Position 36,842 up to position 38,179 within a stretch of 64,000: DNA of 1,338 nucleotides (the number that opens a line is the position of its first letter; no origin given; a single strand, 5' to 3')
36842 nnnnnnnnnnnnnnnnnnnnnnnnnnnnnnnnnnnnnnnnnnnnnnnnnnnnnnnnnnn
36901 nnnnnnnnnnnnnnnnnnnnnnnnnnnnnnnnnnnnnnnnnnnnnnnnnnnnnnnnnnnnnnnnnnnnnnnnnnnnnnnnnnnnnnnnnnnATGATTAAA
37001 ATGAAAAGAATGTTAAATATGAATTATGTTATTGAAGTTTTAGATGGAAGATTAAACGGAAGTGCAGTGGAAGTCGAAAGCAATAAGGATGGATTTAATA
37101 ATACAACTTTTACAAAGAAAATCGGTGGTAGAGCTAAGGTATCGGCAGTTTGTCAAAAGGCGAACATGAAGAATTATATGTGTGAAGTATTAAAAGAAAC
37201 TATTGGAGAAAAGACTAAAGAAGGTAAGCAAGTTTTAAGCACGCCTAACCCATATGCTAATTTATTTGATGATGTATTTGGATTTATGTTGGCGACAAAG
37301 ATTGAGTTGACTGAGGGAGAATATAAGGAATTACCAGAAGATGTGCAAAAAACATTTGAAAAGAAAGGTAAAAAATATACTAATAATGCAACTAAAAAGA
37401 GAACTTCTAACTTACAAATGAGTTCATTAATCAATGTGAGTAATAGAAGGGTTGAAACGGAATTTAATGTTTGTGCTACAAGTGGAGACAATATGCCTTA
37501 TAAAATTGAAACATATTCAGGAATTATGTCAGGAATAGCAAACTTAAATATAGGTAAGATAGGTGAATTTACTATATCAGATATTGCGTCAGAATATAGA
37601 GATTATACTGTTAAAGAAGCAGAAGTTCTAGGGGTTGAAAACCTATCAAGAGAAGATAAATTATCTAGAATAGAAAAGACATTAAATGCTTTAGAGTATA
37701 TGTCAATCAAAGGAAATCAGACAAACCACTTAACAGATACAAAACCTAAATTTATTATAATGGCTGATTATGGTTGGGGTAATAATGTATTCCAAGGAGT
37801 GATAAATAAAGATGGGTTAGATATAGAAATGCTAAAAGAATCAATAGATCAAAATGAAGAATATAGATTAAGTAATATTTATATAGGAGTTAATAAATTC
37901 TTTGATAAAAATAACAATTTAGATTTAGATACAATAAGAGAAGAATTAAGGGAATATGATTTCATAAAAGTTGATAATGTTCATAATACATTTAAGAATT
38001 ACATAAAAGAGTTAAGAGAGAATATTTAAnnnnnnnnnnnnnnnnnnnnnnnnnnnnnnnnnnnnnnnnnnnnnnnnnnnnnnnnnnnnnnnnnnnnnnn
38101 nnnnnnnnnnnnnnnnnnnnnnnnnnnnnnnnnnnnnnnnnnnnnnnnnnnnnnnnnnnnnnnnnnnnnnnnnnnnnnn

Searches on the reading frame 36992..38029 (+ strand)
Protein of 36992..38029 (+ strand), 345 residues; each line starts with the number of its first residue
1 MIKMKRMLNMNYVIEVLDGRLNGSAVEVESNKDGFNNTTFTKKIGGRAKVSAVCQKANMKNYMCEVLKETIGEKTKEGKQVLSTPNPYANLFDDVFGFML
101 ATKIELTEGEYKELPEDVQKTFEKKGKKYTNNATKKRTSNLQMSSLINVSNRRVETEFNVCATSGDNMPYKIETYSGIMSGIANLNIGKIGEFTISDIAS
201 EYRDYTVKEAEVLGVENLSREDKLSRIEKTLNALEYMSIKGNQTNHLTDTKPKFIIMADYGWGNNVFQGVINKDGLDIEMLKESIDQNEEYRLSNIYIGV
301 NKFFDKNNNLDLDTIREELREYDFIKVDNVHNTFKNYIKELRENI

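Call 6: search_protein_families(library=pfam, proteins=[window:36992-38029:+], max_evalue=0.01)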
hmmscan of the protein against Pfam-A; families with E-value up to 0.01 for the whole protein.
window:36992-38029:+ (345 aa): 1 family
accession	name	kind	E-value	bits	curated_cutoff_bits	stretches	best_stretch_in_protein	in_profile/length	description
PF01905.21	DevR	-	5.6e-06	26.1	23.8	1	64-256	79-247/270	CRISPR-associated negative auto-regulator DevR/Csa2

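Call 7: search_protein_families(library=ncbifam, proteins=[window:36992-38029:+], max_evalue=0.01)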
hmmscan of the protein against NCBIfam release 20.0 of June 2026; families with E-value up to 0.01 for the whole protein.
window:36992-38029:+ (345 aa): 2 families
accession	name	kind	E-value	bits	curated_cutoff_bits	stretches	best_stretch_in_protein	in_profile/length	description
TIGR02585.1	cas_Cst2_DevR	exception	2.1e-20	73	72.75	1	127-324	92-307/321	type I-B CRISPR-associated protein Cas7/Cst2/DevR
TIGR01875.1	cas_MJ0381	subfamily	9.4e-17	60.9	67.3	1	52-258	60-230/240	DevR family CRISPR-associated autoregulator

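Call 21: find_related_loci(query=window:36992-38026:+, collection=viral_contigs, flank=8000)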
Query window:36992-38026:+ (345 aa) in viral_contigs; peptide patterns used: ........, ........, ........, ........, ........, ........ (x = any residue, [..] = any of these).
10 stretches matched a pattern, but none encodes a relative of the query by tblastn (E <= 1e-3).

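Call 22: find_related_loci(query=window:36992-38026:+, collection=genome_contigs, flank=8000)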
Query window:36992-38026:+ (345 aa) in genome_contigs; peptide patterns used: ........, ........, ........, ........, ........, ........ (x = any residue, [..] = any of these).
125 stretches matched a pattern, but none encodes a relative of the query by tblastn (E <= 1e-3).

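Call 23: find_homologous_proteins(query=window:36992-38026:+, max_evalue=0.00001)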
Query window:36992-38026:+ (345 aa): 65 proteins with E <= 0.00001 among 2268 candidates.
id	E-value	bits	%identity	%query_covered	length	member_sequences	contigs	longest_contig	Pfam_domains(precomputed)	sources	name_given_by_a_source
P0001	8.0e-214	727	98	99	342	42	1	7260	PF01905.22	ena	-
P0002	1.2e-180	618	83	99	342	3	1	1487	-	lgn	-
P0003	5.7e-176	603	78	99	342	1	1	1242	PF01905.22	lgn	-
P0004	2.0e-175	601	81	99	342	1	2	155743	-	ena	-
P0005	1.0e-172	592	75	99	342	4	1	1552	-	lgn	-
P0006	1.3e-172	592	77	99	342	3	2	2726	-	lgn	-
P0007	1.4e-170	585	77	98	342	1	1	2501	-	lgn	-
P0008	1.2e-164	565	75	99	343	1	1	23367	-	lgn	-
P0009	2.0e-162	558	73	99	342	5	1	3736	-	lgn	-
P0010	7.5e-158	543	76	99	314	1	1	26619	PF01905.22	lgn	-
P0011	7.4e-154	530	70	98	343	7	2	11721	-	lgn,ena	-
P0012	7.3e-134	464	61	99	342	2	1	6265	-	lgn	-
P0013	7.2e-133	461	61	99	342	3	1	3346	-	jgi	-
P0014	1.8e-128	447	59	99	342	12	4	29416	-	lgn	-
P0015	1.1e-127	444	60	99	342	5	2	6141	-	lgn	-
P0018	1.5e-118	414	56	99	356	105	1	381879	PF01905.22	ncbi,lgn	ncbi:DNA repair protein [Clostridioides difficile]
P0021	8.1e-116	405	54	99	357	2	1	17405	PF01905.22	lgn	-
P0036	4.6e-109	383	54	99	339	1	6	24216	PF01905.22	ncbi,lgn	ncbi:MAG: DevR family CRISPR-associated autoregulator [Terrisporobacter sp.]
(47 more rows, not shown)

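Call 24: find_encoding_contigs(protein=P0001, flank=8000, max_places=3)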
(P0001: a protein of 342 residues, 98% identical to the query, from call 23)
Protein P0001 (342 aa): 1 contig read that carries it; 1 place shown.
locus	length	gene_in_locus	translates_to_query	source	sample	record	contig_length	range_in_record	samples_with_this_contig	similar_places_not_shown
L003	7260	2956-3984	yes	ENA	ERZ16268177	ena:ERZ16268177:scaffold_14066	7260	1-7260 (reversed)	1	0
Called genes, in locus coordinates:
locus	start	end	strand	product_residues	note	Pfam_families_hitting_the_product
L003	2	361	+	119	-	?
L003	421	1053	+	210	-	-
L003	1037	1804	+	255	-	PF21350:Cas6_I-A (weak), PF01881:Cas_Cas6_C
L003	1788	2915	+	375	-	-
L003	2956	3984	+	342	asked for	PF01905:DevR (weak)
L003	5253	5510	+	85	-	-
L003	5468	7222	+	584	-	PF04851:ResIII, PF00270:DEAD, PF00271:Helicase_C, PF22590:Cas3-like_C_2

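Call 25: find_encoding_contigs(protein=P0004, flank=8000, max_places=3)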
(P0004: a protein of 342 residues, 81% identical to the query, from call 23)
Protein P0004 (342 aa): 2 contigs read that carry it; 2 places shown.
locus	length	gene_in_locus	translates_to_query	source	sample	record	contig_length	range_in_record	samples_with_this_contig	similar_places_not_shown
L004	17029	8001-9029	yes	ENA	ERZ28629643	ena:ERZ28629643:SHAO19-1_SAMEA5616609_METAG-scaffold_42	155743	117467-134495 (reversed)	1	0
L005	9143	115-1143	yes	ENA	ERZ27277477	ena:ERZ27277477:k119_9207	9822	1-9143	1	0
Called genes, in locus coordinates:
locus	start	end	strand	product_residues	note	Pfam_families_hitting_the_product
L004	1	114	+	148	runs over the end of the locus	-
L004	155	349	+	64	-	-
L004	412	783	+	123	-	-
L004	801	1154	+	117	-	-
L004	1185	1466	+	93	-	-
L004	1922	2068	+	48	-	-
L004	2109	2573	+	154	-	-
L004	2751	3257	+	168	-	-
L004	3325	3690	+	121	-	-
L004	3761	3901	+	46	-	-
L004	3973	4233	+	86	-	-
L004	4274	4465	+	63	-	-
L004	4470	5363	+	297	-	-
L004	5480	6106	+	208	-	-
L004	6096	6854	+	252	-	PF21350:Cas6_I-A, PF01881:Cas_Cas6_C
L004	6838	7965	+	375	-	-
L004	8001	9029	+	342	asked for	-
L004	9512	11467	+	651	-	PF00270:DEAD, PF04851:ResIII, PF00271:Helicase_C, PF22590:Cas3-like_C_2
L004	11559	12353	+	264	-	PF08281:Sigma70_r4_2 (faint), PF04545:Sigma70_r4 (faint), PF08279:HTH_11 (faint), PF12728:HTH_17 (weak)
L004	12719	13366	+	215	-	-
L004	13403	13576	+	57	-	-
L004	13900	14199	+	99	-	-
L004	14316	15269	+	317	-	PF27337:YorF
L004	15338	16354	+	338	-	PF13479:AAA_24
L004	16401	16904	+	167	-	PF26927:Phage_SPbeta_YorH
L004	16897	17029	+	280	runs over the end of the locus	-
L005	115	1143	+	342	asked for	-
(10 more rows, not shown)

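Call 26: find_encoding_contigs(protein=P0008, flank=8000, max_places=3)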
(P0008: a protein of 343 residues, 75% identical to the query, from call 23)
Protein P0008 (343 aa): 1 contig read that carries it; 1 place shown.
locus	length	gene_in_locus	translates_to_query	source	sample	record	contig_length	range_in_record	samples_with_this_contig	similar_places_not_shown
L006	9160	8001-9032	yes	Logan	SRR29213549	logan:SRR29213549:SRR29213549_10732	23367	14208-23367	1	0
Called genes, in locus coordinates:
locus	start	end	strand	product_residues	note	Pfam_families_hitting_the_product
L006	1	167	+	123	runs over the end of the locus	PF24203:Phage_ProQ_C_like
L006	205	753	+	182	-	PF03235:GmrSD_N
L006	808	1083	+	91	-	-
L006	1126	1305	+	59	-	-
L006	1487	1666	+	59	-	-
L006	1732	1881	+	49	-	-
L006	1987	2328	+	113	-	-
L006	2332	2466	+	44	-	-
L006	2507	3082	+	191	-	PF04542:Sigma70_r2 (weak)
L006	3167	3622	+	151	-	-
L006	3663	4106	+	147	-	PF09643:YopX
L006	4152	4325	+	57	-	-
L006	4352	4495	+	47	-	-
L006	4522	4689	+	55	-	-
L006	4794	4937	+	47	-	-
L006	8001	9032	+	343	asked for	-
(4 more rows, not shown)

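Call 30: find_encoding_contigs(protein=P0010, flank=8000, max_places=2)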
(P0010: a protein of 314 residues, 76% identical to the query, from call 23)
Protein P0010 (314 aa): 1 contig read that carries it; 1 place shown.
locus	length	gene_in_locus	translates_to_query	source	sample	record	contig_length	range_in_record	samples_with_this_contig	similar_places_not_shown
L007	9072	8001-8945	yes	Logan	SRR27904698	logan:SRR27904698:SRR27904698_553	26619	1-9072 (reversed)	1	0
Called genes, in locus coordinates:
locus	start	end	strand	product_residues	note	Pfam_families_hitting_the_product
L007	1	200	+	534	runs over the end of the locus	PF13708:DUF4942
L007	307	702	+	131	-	PF24203:Phage_ProQ_C_like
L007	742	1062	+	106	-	-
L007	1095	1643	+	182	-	PF03235:GmrSD_N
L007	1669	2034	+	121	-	-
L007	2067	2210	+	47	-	-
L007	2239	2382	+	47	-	-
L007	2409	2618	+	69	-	-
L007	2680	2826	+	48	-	-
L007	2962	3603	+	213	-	-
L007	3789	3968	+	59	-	-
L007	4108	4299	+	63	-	-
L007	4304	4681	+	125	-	-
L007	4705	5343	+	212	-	-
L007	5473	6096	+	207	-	PF09704:Cas_Cas5d (faint)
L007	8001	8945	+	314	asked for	PF01905:DevR (weak)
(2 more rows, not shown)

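Call 31: find_encoding_contigs(protein=P0011, flank=8000, max_places=2)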
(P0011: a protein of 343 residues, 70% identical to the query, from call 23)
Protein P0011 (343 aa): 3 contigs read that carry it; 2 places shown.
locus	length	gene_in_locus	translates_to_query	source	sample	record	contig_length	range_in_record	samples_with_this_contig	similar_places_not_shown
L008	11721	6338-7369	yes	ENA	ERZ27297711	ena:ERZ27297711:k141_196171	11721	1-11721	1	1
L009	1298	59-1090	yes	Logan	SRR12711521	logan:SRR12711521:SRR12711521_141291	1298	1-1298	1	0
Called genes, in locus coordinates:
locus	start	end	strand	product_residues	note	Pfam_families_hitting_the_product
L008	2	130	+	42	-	?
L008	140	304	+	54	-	-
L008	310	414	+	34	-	-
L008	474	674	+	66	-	-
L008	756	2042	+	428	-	-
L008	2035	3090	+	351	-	PF22822:MrpR_N_CB, PF22823:MrpR_C_cat (weak)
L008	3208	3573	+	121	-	PF02452:PemK_toxin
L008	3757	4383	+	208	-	-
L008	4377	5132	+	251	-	PF01881:Cas_Cas6_C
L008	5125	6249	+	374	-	-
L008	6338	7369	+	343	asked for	-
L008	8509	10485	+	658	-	PF00270:DEAD, PF04851:ResIII, PF00271:Helicase_C, PF22590:Cas3-like_C_2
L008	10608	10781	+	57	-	-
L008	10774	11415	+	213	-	-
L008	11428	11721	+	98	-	?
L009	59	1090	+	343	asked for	-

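Call 32: find_encoding_contigs(protein=P0014, flank=8000, max_places=4)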
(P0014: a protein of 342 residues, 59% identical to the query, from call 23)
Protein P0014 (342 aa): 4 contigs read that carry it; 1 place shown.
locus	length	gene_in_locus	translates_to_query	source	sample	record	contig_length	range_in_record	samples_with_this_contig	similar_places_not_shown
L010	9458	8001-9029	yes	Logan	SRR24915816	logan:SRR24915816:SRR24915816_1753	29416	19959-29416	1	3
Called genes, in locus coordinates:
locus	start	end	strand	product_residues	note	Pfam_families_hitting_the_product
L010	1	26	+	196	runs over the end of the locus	PF00265:TK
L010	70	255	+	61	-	-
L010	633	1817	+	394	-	PF08433:KTI12 (weak), PF13671:AAA_33, PF00149:Metallophos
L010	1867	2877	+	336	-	PF09511:RNA_lig_T4_1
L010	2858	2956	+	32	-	-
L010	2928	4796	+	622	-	PF01368:DHH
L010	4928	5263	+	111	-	-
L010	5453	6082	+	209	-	-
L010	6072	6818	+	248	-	PF21350:Cas6_I-A (weak), PF01881:Cas_Cas6_C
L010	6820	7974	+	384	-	-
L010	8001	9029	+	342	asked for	-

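Call 36: search_dna_similar(query=window:36992-38026:+, collection=phages, mode=protein, max_rows=30)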
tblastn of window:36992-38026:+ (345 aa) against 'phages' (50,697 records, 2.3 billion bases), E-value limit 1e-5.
Records with a match: 2; places in all: 2; records where one place covers at least 80% of the query: 2.
Best place of each record, by identity: <60% 2.
By first word of the organism name: Clostridium 2.
By host as written in the record: Clostridium botulinum type C strain C-Stockholm 2.
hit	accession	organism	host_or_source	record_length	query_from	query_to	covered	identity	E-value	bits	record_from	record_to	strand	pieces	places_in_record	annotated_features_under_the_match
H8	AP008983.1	Clostridium phage c-st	Clostridium botulinum type C strain ...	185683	2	345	100%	46.2%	3e-78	266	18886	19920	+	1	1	conserved hypothetical protein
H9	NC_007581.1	Clostridium phage c-st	Clostridium botulinum type C strain ...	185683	2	345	100%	46.2%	3e-78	266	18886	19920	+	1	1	hypothetical protein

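Call 62: find_encoding_contigs(protein=P0018, flank=9000, max_places=2)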
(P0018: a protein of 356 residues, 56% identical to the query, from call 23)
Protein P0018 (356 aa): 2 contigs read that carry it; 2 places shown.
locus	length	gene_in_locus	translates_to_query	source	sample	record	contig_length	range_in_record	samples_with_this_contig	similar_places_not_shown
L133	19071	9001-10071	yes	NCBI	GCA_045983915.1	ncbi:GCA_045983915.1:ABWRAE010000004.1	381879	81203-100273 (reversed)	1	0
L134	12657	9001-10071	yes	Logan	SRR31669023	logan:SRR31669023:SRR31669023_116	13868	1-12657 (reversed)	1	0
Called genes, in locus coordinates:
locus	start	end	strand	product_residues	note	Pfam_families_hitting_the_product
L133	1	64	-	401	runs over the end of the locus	PF14659:Phage_int_SAM_3, PF00589:Phage_integrase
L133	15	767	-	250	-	PF02661:Fic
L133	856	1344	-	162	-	PF12844:HTH_19, PF13560:HTH_31 (weak), PF01381:HTH_3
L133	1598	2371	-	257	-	PF12844:HTH_19, PF13443:HTH_26 (weak), PF13560:HTH_31 (faint), PF01381:HTH_3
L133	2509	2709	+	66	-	PF12844:HTH_19, PF13560:HTH_31, PF01381:HTH_3, PF13443:HTH_26, PF07022:Phage_CI_repr (weak)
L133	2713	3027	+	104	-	-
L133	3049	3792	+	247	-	-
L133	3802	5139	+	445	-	PF00772:DnaB, PF13481:AAA_25 (weak), PF03796:DnaB_C, PF06745:ATPase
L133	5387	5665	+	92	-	PF20648:DUF6809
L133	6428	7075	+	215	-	PF09704:Cas_Cas5d (weak)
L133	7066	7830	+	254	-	PF21350:Cas6_I-A, PF01881:Cas_Cas6_C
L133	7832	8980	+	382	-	-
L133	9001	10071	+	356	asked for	PF01905:DevR (weak)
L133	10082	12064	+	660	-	PF04851:ResIII, PF00270:DEAD, PF00271:Helicase_C, PF22590:Cas3-like_C_2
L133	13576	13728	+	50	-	-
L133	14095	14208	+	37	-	PF04397:LytTR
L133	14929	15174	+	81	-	-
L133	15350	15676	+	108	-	PF14501:HATPase_c_5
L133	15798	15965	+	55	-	-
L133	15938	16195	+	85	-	-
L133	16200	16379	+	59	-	-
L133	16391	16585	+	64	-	PF11337:DUF3139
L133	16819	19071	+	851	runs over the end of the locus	PF12704:MacB_PCD (weak), PF02687:FtsX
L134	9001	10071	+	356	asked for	PF01905:DevR (weak)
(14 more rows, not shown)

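Call 63: find_encoding_contigs(protein=P0036, flank=9000, max_places=2)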
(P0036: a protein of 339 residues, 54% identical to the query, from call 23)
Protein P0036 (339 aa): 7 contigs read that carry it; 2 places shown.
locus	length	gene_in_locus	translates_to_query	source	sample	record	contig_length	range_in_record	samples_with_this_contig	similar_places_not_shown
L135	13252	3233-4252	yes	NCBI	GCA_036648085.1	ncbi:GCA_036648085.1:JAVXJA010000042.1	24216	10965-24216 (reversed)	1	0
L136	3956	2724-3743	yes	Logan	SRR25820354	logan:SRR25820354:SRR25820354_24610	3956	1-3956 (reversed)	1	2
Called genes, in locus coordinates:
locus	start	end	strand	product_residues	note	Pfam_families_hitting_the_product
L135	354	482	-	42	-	-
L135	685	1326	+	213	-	PF09704:Cas_Cas5d (weak)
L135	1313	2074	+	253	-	PF21350:Cas6_I-A, PF01881:Cas_Cas6_C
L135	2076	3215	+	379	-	-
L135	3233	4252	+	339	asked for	PF01905:DevR (weak)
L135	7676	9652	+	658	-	PF04851:ResIII, PF00270:DEAD, PF00271:Helicase_C, PF22590:Cas3-like_C_2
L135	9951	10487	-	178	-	PF04307:YdjM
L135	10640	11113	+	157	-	PF01243:PNPOx_N, PF12900:Pyridox_ox_2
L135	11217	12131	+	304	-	PF01520:Amidase_3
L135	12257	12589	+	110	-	PF07561:DUF1540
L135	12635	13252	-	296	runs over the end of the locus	PF02683:DsbD_TM, PF13386:DsbD_2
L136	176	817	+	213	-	PF09704:Cas_Cas5d (weak)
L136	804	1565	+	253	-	PF21350:Cas6_I-A, PF01881:Cas_Cas6_C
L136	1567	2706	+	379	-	-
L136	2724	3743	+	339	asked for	PF01905:DevR (weak)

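Call 64: find_encoding_contigs(protein=P0021, flank=9000, max_places=2)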
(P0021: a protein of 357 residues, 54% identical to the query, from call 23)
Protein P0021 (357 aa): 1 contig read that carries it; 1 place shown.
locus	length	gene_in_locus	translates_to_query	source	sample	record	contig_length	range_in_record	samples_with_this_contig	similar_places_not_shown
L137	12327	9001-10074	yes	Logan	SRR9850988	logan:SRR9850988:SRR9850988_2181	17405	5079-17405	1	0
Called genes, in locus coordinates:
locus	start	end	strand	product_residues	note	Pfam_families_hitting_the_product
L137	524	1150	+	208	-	PF00239:Resolvase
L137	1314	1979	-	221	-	-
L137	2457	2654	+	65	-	-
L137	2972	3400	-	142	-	PF22823:MrpR_C_cat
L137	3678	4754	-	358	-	PF00753:Lactamase_B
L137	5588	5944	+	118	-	-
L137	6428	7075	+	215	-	PF09704:Cas_Cas5d (weak)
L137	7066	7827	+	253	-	PF21350:Cas6_I-A, PF01881:Cas_Cas6_C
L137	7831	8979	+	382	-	-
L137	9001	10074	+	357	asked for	PF01905:DevR (faint)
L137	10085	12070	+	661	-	PF04851:ResIII, PF00270:DEAD, PF00271:Helicase_C (weak), PF22590:Cas3-like_C_2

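Call 66: list_cluster_members(proteins=[window:37001-38026:+, window:38772-40715:+, window:35833-36957:+])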
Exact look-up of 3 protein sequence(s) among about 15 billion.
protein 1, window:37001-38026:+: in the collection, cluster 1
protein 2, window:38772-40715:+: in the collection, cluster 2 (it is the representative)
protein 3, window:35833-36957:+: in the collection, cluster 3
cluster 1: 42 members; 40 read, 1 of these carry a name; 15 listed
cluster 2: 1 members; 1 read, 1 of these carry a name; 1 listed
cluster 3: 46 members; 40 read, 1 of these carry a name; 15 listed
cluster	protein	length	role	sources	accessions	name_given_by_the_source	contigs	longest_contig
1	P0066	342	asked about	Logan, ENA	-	-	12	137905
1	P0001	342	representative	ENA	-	-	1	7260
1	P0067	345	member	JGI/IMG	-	CRISPR-associated protein Cst2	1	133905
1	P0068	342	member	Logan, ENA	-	-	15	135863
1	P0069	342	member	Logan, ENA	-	-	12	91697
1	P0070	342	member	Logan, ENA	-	-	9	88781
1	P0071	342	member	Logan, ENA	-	-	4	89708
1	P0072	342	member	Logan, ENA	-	-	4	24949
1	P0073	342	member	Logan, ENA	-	-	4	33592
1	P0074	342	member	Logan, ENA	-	-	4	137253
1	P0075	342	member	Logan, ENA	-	-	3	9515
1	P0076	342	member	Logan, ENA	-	-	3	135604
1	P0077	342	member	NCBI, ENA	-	-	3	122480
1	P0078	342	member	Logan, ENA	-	-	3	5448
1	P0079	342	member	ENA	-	-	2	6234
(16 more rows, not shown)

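Call 67: find_encoding_contigs(protein=window:37001-38029:+, flank=3000, max_places=10)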
Protein window:37001-38029:+ (342 aa): 19 contigs read that carry it; 10 places shown.
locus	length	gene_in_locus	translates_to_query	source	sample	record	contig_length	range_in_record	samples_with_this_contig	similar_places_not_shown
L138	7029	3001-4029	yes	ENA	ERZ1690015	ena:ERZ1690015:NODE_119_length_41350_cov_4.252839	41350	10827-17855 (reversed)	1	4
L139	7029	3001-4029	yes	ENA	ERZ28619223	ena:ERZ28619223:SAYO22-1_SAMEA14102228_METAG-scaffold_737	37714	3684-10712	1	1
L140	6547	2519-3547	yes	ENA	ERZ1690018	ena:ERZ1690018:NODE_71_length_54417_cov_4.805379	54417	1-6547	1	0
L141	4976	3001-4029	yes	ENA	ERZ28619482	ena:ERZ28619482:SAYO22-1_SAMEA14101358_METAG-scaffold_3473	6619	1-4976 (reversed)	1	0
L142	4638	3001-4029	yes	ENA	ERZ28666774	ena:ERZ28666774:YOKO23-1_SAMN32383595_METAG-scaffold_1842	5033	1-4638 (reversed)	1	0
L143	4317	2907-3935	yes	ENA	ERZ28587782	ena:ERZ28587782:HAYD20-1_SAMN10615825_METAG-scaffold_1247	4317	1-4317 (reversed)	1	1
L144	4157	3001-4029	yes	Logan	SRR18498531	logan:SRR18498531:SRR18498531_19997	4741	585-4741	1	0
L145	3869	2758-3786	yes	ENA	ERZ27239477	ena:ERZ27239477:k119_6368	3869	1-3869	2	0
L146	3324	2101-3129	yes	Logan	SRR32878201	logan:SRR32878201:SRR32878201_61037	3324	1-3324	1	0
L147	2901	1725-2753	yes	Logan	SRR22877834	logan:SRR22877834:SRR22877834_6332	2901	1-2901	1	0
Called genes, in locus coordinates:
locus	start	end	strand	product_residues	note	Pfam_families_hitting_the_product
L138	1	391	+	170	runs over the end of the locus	-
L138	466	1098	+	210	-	-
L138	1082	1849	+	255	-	PF21350:Cas6_I-A (weak), PF01881:Cas_Cas6_C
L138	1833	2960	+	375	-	-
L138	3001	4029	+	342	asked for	PF01905:DevR (weak)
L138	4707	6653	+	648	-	PF00270:DEAD, PF04851:ResIII, PF00271:Helicase_C, PF22590:Cas3-like_C_2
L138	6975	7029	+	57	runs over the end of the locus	-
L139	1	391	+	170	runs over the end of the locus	-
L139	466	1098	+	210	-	-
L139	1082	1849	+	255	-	PF21350:Cas6_I-A (weak), PF01881:Cas_Cas6_C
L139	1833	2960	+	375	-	-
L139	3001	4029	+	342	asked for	PF01905:DevR (weak)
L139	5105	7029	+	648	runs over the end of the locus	PF00270:DEAD, PF04851:ResIII, PF00271:Helicase_C, PF22590:Cas3-like_C_2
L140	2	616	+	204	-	?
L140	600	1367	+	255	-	PF21350:Cas6_I-A (weak), PF01881:Cas_Cas6_C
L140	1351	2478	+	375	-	-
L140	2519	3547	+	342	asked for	PF01905:DevR (weak)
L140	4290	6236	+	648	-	PF00270:DEAD, PF04851:ResIII, PF00271:Helicase_C, PF22590:Cas3-like_C_2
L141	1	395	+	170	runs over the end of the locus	-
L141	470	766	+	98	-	-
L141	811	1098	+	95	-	-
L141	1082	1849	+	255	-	PF21350:Cas6_I-A (weak), PF01881:Cas_Cas6_C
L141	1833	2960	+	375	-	-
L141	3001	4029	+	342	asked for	PF01905:DevR (weak)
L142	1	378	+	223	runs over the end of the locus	-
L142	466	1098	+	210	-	-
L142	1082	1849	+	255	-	PF21350:Cas6_I-A (weak), PF01881:Cas_Cas6_C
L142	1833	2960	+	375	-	-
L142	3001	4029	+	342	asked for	PF01905:DevR (weak)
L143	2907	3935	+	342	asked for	PF01905:DevR (weak)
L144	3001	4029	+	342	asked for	PF01905:DevR (weak)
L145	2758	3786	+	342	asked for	PF01905:DevR (weak)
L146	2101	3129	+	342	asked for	PF01905:DevR (weak)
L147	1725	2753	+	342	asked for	PF01905:DevR (weak)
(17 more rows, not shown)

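Call 89: search_protein_families(library=padloc, proteins=[window:37001-38026:+], max_evalue=0.01)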
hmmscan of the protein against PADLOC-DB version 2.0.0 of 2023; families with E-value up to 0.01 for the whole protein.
window:37001-38026:+ (342 aa): 6 families
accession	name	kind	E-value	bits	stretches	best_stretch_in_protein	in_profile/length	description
PDLC01455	Cas7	-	2e-23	81.3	1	28-340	19-263/268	CAS-I; effector_G7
PDLC01300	Cas7b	-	4.4e-21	73.5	1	34-313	18-261/266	CAS-I-B; effector_G7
PDLC00961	Cas7b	-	5.3e-21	73.1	1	124-321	92-307/321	"CRISPR-associated protein Cas7/Cst2/DevR, subtype I-B/TNEAP"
PDLC01263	Cas7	-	1.7e-17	61.9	1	39-254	21-195/205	CAS-I; effector_G7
PDLC00960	Cas7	-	2.4e-17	60.9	1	49-255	60-230/240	CRISPR-associated autoregulator DevR family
PDLC01610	Cas7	-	2.3e-10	38.2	1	58-255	62-216/241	CAS-I; effector_G7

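Call 96: find_encoding_contigs(protein=P0009, flank=3000, max_places=5)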
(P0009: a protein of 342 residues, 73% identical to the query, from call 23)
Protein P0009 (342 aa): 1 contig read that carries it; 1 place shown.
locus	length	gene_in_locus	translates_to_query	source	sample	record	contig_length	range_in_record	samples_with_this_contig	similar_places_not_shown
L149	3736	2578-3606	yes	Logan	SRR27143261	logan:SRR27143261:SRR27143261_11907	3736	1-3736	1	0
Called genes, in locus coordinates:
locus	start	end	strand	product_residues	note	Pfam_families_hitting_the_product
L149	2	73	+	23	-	?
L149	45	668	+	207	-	-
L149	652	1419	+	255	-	PF21350:Cas6_I-A, PF01881:Cas_Cas6_C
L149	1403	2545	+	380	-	-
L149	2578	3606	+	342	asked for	-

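Call 97: find_encoding_contigs(protein=P0006, flank=3000, max_places=5)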
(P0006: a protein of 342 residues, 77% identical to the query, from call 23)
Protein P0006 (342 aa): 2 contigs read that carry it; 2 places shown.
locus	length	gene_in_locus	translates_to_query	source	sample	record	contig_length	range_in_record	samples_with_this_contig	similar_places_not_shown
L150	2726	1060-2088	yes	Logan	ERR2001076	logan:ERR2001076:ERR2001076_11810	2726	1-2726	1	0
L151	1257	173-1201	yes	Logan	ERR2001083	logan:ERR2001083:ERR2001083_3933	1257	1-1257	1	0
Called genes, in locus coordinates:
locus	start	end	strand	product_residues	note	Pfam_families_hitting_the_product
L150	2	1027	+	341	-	?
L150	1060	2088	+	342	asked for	-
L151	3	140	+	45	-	?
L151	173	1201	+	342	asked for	-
